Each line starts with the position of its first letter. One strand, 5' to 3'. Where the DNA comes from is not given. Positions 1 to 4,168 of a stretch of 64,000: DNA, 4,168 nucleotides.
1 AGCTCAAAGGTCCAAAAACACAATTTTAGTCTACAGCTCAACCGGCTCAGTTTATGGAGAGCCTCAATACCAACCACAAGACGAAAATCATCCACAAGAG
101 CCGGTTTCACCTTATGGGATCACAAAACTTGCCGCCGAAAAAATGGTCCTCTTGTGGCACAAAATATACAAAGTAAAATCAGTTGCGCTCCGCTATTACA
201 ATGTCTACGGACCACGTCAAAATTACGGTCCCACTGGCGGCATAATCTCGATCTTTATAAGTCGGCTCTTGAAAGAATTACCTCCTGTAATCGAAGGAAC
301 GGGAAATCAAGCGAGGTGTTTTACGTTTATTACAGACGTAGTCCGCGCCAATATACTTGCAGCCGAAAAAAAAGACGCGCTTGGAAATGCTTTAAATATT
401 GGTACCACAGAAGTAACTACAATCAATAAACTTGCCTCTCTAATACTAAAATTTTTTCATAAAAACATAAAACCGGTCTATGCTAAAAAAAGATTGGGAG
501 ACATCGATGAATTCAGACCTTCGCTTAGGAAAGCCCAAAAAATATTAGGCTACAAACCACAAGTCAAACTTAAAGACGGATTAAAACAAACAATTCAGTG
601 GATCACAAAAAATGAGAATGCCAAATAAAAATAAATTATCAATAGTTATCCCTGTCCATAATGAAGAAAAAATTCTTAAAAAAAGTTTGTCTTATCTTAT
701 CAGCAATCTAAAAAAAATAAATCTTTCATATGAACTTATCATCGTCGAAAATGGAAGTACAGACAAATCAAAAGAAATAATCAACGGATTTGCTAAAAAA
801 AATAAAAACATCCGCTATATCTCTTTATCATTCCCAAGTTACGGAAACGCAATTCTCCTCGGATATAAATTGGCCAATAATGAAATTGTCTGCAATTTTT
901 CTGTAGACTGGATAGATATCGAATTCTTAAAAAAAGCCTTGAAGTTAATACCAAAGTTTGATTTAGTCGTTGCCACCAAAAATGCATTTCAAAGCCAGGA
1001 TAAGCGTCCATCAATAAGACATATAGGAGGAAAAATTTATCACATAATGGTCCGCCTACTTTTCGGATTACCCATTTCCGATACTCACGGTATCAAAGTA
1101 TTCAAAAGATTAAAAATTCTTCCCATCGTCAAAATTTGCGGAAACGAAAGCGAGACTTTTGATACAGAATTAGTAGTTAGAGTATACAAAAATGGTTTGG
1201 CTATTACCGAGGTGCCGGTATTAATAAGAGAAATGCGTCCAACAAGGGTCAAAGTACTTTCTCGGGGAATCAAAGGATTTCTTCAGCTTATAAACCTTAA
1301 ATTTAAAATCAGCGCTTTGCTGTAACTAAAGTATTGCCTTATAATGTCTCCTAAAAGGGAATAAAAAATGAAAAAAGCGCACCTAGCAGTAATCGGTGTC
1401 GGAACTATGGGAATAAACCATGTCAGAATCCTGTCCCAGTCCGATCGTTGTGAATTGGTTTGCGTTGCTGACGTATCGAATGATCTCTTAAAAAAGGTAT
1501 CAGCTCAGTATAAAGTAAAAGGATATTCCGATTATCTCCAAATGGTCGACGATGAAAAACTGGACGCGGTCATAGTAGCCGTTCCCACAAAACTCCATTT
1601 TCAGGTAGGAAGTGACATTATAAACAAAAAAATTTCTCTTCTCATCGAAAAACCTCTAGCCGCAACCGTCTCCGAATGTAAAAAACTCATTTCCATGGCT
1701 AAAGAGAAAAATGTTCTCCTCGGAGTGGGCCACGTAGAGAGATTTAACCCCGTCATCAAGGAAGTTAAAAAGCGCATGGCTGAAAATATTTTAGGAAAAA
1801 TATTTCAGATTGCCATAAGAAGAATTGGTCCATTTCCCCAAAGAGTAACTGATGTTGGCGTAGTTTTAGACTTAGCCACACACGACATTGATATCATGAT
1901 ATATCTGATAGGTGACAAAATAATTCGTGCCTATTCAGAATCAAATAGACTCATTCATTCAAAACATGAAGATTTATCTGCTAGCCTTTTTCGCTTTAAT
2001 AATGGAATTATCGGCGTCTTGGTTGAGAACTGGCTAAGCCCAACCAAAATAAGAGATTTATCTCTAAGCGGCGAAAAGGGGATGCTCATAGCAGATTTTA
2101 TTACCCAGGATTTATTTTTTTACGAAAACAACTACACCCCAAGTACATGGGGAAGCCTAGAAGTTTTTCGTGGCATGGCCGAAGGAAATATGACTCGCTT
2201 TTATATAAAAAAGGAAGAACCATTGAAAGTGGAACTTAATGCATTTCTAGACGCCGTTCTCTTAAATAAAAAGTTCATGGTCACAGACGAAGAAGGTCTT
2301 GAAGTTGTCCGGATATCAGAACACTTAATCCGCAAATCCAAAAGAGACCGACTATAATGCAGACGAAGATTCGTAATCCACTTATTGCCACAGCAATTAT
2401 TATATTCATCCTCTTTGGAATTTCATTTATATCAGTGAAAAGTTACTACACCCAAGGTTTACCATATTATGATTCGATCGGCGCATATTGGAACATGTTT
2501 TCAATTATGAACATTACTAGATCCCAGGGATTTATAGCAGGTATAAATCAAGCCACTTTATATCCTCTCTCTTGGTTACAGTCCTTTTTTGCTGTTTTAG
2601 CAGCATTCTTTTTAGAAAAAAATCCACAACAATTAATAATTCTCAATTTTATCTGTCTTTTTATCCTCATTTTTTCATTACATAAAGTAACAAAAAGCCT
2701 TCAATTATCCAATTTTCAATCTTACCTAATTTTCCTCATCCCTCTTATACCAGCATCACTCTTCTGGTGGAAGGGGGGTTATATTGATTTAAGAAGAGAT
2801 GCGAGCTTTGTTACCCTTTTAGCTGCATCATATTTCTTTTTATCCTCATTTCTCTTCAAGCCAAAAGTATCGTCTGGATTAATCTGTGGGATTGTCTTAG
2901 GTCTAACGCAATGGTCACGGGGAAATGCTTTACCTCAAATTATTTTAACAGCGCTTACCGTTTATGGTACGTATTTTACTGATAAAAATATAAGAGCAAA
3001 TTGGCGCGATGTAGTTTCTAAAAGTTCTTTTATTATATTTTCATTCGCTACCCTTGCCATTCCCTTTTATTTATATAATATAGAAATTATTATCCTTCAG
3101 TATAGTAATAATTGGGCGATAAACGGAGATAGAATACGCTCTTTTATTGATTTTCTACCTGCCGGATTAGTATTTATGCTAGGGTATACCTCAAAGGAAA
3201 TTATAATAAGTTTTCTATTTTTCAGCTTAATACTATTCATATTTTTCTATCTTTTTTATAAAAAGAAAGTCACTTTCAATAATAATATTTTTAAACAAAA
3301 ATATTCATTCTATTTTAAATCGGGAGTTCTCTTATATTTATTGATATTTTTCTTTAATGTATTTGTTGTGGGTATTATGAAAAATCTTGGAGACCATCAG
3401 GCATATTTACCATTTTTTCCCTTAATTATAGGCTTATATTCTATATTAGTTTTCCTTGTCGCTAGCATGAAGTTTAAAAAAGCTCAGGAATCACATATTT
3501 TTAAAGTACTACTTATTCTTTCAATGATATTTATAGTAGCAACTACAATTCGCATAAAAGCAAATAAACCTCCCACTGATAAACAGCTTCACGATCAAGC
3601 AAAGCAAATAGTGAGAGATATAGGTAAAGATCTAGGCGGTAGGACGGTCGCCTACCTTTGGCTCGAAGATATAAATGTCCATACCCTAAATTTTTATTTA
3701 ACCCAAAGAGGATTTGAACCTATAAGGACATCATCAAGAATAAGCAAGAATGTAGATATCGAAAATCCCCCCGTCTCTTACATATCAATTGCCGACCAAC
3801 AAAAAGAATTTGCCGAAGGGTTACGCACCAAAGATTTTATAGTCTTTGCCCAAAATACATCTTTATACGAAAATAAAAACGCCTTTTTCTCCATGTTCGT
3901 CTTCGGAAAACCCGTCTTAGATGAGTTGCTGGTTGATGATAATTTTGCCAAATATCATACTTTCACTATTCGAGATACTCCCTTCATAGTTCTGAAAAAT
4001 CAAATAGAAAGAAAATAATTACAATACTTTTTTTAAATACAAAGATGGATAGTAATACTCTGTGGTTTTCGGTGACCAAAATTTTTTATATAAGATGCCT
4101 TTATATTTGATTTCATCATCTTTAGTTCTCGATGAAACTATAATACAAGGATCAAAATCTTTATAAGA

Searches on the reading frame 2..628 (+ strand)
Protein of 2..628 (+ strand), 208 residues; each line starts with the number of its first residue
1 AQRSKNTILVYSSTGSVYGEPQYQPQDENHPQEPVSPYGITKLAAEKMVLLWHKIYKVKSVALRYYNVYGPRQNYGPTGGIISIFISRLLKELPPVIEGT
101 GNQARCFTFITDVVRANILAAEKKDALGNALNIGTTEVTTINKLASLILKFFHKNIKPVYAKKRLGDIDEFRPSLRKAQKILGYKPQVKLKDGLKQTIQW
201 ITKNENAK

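Call 64: search_protein_families(library=ncbifam, proteins=[window:2-628:+], max_evalue=0.00001)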
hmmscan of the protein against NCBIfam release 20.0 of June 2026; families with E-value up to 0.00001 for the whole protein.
window:2-628:+ (208 aa): 13 families
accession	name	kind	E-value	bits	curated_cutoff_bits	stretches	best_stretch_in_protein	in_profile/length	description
NF011728.1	PRK15181.1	equivalog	3.7e-29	101.8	760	1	8-202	135-338/348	Vi polysaccharide biosynthesis UDP-N-acetylglucosaminuronic acid C-4 epimerase TviC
TIGR01181.1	dTDP_gluc_dehyt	equivalog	2e-27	96.1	365.1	1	6-206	117-316/321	dTDP-glucose 4,6-dehydratase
TIGR04180.1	EDH_00030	hypoth_equivalog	9.2e-27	93.9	475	1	8-187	115-295/297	NAD-dependent 4,6-dehydratase LegB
TIGR01179.1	galE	equivalog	5.3e-25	88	262.3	1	7-206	114-330/332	UDP-glucose 4-epimerase GalE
TIGR02197.1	heptose_epim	equivalog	1.9e-20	73.3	274.6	1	4-203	104-315/316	ADP-glyceromanno-heptose 6-epimerase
NF008360.0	PRK11150.1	equivalog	1.6e-13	50.6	452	1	8-203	110-308/310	ADP-glyceromanno-heptose 6-epimerase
NF047922.1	GDPFucSynFcl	equivalog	2.8e-13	50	500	1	15-206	106-306/308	GDP-L-fucose synthase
NF007490.0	PRK10084.1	subfamily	1.5e-12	47.2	649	1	28-206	157-339/361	dTDP-glucose 4,6-dehydratase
NF007582.0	PRK10217.1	equivalog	7.5e-11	41.7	698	1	13-206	133-336/355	dTDP-glucose 4,6-dehydratase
NF005998.1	PRK08125.1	equivalog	1.4e-10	40.3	777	1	9-200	427-648/649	bifunctional UDP-4-amino-4-deoxy-L-arabinose formyltransferase/UDP-glucuronic acid oxidase ArnA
NF007956.0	PRK10675.1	subfamily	6.6e-09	35.3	394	0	7-71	117-183/338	UDP-glucose 4-epimerase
TIGR01472.1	gmd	equivalog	6.8e-09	35.4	415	1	8-157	125-273/342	GDP-mannose 4,6-dehydratase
NF008872.0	PRK11908.1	equivalog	8.9e-08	31.5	294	1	8-201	112-335/349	bifunctional UDP-4-keto-pentose/UDP-xylose synthase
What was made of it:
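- Their NCBIfam scores are far below the curated cut-offs (call 64).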

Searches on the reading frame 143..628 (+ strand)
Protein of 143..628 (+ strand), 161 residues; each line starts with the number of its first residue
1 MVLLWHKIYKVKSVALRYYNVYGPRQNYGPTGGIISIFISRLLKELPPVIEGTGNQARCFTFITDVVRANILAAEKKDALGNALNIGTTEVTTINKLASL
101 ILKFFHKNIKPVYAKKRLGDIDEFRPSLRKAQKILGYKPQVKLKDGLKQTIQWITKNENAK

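Call 7: search_protein_families(library=pfam, proteins=[window:143-628:+], max_evalue=0.001)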
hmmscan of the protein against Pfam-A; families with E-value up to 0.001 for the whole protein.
window:143-628:+ (161 aa): 2 families
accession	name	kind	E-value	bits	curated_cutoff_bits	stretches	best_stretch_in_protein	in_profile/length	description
PF01370.27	Epimerase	-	3.6e-14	53.2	20.9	1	2-87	153-240/240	NAD dependent epimerase/dehydratase family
PF16363.11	GDP_Man_Dehyd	-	1e-12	48.6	27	1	2-150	164-332/332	GDP-mannose 4,6 dehydratase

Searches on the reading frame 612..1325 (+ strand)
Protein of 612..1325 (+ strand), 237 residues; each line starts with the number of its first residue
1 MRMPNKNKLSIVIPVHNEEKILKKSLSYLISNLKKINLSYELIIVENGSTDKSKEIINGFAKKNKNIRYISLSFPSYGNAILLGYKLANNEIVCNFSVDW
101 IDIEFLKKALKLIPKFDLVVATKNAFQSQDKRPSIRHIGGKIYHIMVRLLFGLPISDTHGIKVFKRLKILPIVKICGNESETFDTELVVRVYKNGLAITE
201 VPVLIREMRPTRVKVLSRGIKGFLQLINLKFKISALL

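Call 4: search_protein_families(library=pfam, proteins=[window:612-1325:+], max_evalue=0.01)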
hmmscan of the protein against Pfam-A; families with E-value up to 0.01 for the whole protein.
window:612-1325:+ (237 aa): 3 families
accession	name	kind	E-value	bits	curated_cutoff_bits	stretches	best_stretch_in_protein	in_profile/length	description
PF00535.33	Glycos_transf_2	-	8.9e-18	65.2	23.3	1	10-137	1-128/168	Glycosyl transferase family 2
PF10111.15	Glyco_tranf_2_2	-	0.00016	21.7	27.3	1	10-114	1-107/276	Glycosyltransferase like family 2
PF13733.12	Glyco_transf_7N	-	0.00018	21.6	27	1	6-51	46-91/134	N-terminal region of glycosyl transferase group 7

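Call 38: search_solved_structures(query=window:612-1325:+, max_evalue=0.001)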
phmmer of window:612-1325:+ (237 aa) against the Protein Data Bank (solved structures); distinct sequences matched with E-value up to 0.001: 13.
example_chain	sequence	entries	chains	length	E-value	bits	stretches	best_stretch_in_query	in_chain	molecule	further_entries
5ekp_C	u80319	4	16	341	3e-08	36.9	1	8-145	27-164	Uncharacterized glycosyltransferase sll0501 | Glycosyltransferase sll0501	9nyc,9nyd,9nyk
5eke_A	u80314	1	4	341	3e-08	36.9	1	8-145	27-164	Uncharacterized glycosyltransferase sll0501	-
9nye_A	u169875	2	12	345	3.1e-08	36.9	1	8-145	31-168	Glycosyltransferase sll0501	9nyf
9bhc_C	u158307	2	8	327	2.9e-07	33.7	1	7-207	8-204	Undecaprenyl-phosphate 4-deoxy-4-formamido-L-arabinose transferase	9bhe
8vxh_A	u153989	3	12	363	4e-07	33.3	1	7-207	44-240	Undecaprenyl-phosphate 4-deoxy-4-formamido-L-arabinose transferase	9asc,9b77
2z87_A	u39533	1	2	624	5.7e-07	32.7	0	8-74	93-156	Chondroitin synthase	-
2z86_A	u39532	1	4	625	5.8e-07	32.7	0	8-74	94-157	Chondroitin synthase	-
9hwj_A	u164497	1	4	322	8.1e-07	32.3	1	7-102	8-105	Undecaprenyl-phosphate 4-deoxy-4-formamido-L-arabinose transferase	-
5hea_A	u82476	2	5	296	1.4e-06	31.5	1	4-126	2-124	Putative glycosyltransferase (GalT1)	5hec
6p61_A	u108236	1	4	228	2e-05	27.7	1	8-121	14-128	Glycosyltransferase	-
3bcv_A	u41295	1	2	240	0.00014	24.9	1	8-108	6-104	Putative glycosyltransferase protein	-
22ao_A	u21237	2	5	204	0.00046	23.2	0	6-114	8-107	GmaR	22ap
5tze_C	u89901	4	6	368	0.00092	22.3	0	8-115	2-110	Glycosyl transferase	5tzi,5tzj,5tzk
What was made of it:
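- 612..1325 (+): Second polyprenyl-phosphate-sugar-synthase-like GT2 (237 aa). It follows a truncated TviC/GalE-type SDR (..628). It precedes a UDP-GlcNAc 3-dehydrogenase-like oxidoreductase (1368..2357) and the orphan GT-C 2357. Best PDB matches GtrB (sll0501) and ArnC (call 38).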

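Call 64: search_protein_families(library=ncbifam, proteins=[window:612-1325:+], max_evalue=0.00001)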
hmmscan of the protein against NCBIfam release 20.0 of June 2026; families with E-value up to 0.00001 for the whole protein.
window:612-1325:+ (237 aa): 9 families
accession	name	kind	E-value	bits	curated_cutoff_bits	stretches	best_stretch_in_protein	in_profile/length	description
NF007482.0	PRK10073.1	equivalog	4.3e-14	52.3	423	1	3-131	2-128/334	glycosyltransferase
NF047588.1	GlcsyltransPgfSStrep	equivalog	6.7e-14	51.8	500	1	8-99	2-95/308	glycosyltransferase PgfS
NF007986.1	PRK10714.1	equivalog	1.4e-11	44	529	1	6-187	5-185/316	undecaprenyl-phosphate 4-deoxy-4-formamido-L-arabinose transferase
TIGR03937.1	PgaC_IcaA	equivalog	1.3e-09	37.6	422.3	1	4-99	42-135/407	poly-beta-1,6-N-acetyl-D-glucosamine synthase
NF038302.1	EPS_HpsE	equivalog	2.6e-08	33.2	300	1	8-69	2-66/307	hormogonium polysaccharide biosynthesis glycosyltransferase HpsE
TIGR04283.1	glyco_like_mftF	equivalog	3.6e-07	30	182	1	9-62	1-51/221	TIGR04283 family arsenosugar biosynthesis glycosyltransferase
NF047683.1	TeichurnBiosyTuaG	equivalog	1.6e-06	28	400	1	4-81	3-76/252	teichuronic acid biosynthesis protein TuaG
NF050050.1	ProtGlycPglI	equivalog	1.8e-06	27.5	500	1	7-71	2-63/306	GalNAc(5)-diNAcBac-PP-undecaprenol beta-1,3-glucosyltransferase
NF041391.1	DPhHxTase_Halo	equivalog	4.2e-06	25.9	375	1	34-208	18-186/213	dolichyl-phosphate hexose transferase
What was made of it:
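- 612..1325 (+): NCBIfam PgfS, ArnC and Dol-P-hexose transferase hits, all below curated cut-offs (call 64).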

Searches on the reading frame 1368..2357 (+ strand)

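Call 7: search_protein_families(library=pfam, proteins=[window:1368-2357:+], max_evalue=0.001)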
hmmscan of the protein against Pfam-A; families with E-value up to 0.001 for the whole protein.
window:1368-2357:+ (329 aa): 3 families
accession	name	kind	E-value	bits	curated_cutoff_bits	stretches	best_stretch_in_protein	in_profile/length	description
PF01408.29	GFO_IDH_MocA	-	4e-28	98.9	24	1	6-122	3-120/120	Oxidoreductase family, NAD-binding Rossmann fold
PF22725.1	GFO_IDH_MocA_C3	-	3.7e-14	53.2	27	1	131-240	2-123/124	GFO/IDH/MocA C-terminal domain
PF02894.22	GFO_IDH_MocA_C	-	5.4e-10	39.9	22.9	1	134-326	1-212/218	Oxidoreductase family, C-terminal alpha/beta domain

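Call 64: search_protein_families(library=ncbifam, proteins=[window:1368-2357:+], max_evalue=0.00001)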
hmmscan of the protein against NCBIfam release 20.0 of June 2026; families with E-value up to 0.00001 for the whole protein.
window:1368-2357:+ (329 aa): 9 families
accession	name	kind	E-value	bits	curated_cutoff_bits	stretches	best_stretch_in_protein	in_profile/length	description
NF040723.1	UDP-GlcNAcDh_Arch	equivalog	7.7e-88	294.9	450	1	6-257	3-252/302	UDP-N-acetylglucosamine 3-dehydrogenase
TIGR04380.1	myo_inos_iolG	equivalog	5.3e-36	124.1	355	1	4-323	2-322/330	inositol 2-dehydrogenase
NF052679.1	InsChiInosDhIolG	equivalog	1.4e-19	70.4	540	1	5-187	4-191/343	bifunctional inositol 2-dehydrogenase/D-chiro-inositol 1-dehydrogenase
NF058561.1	BT_2158_fam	equivalog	7.6e-16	57.7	750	1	3-148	35-180/487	glycoside 3-dehydrogenase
NF052479.1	LevoglcsnDh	equivalog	3.1e-14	52.4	650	1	30-183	38-204/386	levoglucosan dehydrogenase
NF041392.1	XylDh_Gfo6_Halo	equivalog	2.7e-13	49.4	350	1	5-148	18-166/350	D-xylose 1-dehydrogenase Gfo6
NF008607.0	PRK11579.1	subfamily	5.2e-12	45.4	330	1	18-182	20-190/346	oxidoreductase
NF007574.0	PRK10206.1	equivalog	1.7e-09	37.2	352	1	46-190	46-196/345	oxidoreductase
NF058563.1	BT_2159_fam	equivalog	3e-08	33.1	650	1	6-153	3-148/350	disaccharide 3-dehydrogenase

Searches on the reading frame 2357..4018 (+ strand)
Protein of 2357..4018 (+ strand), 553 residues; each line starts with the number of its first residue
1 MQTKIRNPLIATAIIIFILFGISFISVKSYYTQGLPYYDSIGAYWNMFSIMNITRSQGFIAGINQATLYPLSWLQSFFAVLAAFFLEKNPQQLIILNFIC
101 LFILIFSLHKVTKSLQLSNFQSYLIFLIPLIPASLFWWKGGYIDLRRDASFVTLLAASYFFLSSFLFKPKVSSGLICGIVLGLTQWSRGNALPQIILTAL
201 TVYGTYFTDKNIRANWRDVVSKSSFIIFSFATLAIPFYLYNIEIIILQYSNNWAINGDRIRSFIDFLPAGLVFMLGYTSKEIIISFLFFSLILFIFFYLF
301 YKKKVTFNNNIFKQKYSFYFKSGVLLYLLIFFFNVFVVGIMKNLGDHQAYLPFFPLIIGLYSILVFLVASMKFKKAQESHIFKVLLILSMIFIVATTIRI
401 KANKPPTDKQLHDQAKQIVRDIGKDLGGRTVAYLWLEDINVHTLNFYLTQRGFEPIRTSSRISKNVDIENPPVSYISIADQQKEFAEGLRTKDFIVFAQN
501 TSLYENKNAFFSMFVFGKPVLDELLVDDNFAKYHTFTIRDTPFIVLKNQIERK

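Call 7: search_protein_families(library=pfam, proteins=[window:2357-4018:+], max_evalue=0.001)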
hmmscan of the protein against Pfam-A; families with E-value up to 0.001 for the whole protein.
window:2357-4018:+ (553 aa): 0 families

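Call 58: find_homologous_proteins(query=window:2357-4018:+, max_evalue=0.001)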
Query window:2357-4018:+ (553 aa): 27 proteins with E <= 0.001 among 8000 candidates.
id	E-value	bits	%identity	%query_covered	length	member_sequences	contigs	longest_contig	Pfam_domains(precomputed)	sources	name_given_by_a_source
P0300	1.4e-236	805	67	98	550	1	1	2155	-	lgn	-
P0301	4.1e-192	658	55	99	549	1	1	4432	-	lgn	-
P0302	1.6e-113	399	38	98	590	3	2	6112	-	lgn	-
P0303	1.2e-112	396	39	96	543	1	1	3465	-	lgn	-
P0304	7.4e-111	390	37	99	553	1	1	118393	-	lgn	-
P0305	1.7e-110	389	37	97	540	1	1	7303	-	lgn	-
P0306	1.2e-109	386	39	98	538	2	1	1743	-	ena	-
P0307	1.0e-107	379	38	96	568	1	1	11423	-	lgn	-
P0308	2.9e-107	378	36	97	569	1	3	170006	-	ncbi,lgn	-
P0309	4.6e-107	377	37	96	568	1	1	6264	-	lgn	-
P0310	9.9e-107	376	37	98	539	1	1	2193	-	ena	-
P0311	1.3e-106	376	38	98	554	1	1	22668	-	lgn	-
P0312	3.5e-106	374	37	96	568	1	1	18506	-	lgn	-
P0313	1.4e-105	372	38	98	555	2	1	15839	-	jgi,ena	-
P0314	2.1e-105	372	38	96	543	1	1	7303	-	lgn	-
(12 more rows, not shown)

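Call 65: predict_structure(alignment_id=A2)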
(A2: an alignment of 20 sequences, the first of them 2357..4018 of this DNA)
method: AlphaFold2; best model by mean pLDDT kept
length: 553 residues; sequences in the alignment: 20
mean_pLDDT: 88.5   pTM: 0.89
mean pLDDT of the five models: 88.5, 87.7, 87.7, 87.5, 86.3
residues with pLDDT >= 90: 337; 70-90: 183; 50-70: 21; < 50: 12
segments of 3 or more residues with pLDDT < 50: 1-4, 344-348
pLDDT, mean of each block of 10 residues (from residue 1): 65 95 95 82 93 97 90 92 96 96 97 92 94 86 86 96 96 97 90 93 95 90 97 91 75 66 87 86 91 90 85 89 95 86 54 85 95 77 86 92 89 94 92 84 94 90 83 83 91 93 84 85 93 92 92 49
secondary structure, 60 per line:
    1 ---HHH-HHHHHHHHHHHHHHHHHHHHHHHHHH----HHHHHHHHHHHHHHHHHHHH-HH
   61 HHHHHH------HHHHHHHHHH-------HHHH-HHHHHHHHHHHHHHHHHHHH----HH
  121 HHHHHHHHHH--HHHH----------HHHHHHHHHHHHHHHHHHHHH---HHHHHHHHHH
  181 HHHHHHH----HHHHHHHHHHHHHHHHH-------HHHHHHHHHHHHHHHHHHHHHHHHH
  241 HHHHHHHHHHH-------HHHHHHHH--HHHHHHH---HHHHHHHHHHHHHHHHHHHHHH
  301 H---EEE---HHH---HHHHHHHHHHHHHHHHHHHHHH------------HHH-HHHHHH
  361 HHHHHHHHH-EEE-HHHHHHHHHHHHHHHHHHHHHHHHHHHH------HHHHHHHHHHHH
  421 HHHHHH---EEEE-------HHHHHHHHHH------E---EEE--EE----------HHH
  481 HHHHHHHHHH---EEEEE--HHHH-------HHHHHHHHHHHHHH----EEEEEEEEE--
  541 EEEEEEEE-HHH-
elements in order: H8-33 H38-57 H59-66 H73-82 H90-93 H95-114 H119-130 H133-136 H147-167 H171-187 H192-208 H216-251 H259-266 H269-275 H279-301 E305-307 H317-338 H355-369 E371-373 H375-402 H409-426 E430-433 H441-450 E461-463 H478-490 E494-498 H501-504 H512-525 E530-538 E541-548
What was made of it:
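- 2357..4018 (+): Eleventh GT-C-fold protein (553 aa), an orphan family with no Pfam model. Conserved PYYDS follows TM1. Invariant D144, R146, R147, D148 and S187-R188-G189-N190. C-terminal alpha/beta domain. AF2 pLDDT 88.5 (call 65).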

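Call 67: fold_search(model_id=the predicted structure, library=pdb)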
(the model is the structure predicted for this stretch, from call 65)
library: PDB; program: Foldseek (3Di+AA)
matches with E <= 10: 479; with E <= 0.001: 20
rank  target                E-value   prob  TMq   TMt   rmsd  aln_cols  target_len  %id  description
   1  7oci_F                5.3e-06  1.00  0.49  0.44  14.6       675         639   12  Cryo-EM structure of yeast Ost6p containing oligosaccharyltransferase complex (released 2022-02-16)
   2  8age_A                6.0e-06  1.00  0.46  0.41  15.5       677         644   12  Structure of yeast oligosaccharylransferase complex with acceptor peptide bound (released 2022-12-07)
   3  5gmy_A                8.9e-06  1.00  0.45  0.32  18.4       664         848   12  Crystal structure of the Archaeoglobus fulgidus oligosaccharyltransferase (O29867_ARCFU) tethered with an acceptor pep (released 2017-02-01)
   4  8agb_A                1.2e-05  1.00  0.48  0.42  15.1       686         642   12  Structure of yeast oligosaccharylransferase complex with lipid-linked oligosaccharide bound (released 2022-12-07)
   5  8agc_A                1.5e-05  1.00  0.51  0.42  16.9       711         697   13  Structure of yeast oligosaccharylransferase complex with lipid-linked oligosaccharide and non-acceptor peptide bound (released 2022-12-07)
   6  5ogl_A                3.1e-05  1.00  0.41  0.35  10.2       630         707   11  Structure of bacterial oligosaccharyltransferase PglB in complex with an acceptor peptide and an lipid-linked oligosac (released 2017-10-25)
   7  7zli_A                3.9e-05  1.00  0.45  0.39  12.9       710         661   12  Cryo-EM structure of C-mannosyltransferase CeDPY19, in complex with Dol25-P-Man and bound to CMT2-Fab and anti-Fab nan (released 2023-01-11)
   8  6gxc_A                4.2e-05  1.00  0.41  0.34  10.5       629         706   12  Bacterial oligosaccharyltransferase PglB in complex with an inhibitory peptide and a reactive lipid-linked oligosaccha (released 2018-11-14)
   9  9n9j_I                5.3e-05  1.00  0.47  0.39  18.6       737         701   11  Structure of a GRP94 folding intermediate engaged with a CCDC134- and FKBP11-bound secretory translocon (released 2025-11-19)
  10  3waj                  5.7e-05  1.00  0.47  0.35  17.2       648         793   12  Crystal structure of the Archaeoglobus fulgidus oligosaccharyltransferase (O29867_ARCFU) complex with Zn and sulfate (released 2013-10-30)
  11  8b6l_I                7.1e-05  1.00  0.43  0.36  16.9       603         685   10  Subtomogram average of the human Sec61-TRAP-OSTA-translocon (released 2022-12-07)
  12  6ezn_F                8.1e-05  1.00  0.49  0.43  14.8       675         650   12  Cryo-EM structure of the yeast oligosaccharyltransferase (OST) complex (released 2018-01-17)
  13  8if8_C                9.2e-05  1.00  0.46  0.43  13.8       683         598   10  Arabinosyltransferase AftA (released 2023-05-31)
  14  6s7o_A                1.3e-04  1.00  0.48  0.42  12.6       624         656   10  Cryo-EM structure of human oligosaccharyltransferase complex OST-A (released 2019-12-18)
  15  6s7t_A                1.4e-04  1.00  0.44  0.36  16.1       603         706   12  Cryo-EM structure of human oligosaccharyltransferase complex OST-B (released 2019-12-18)
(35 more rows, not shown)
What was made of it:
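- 2357..4018 (+): The 33 best Foldseek PDB hits are all GT-C enzymes, including STT3 (E 5e-6), PglB, AglB, AftA, AftD and ALG9 (call 67).
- On GT-C glycosyltransferase superfamily (fold level): For 2357 the top 33 hits are all GT-C, best E 5e-6 (call 67).
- Checked: 2357..4018 is an eleventh GT-C-fold protein (calls 58, 65, 67).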
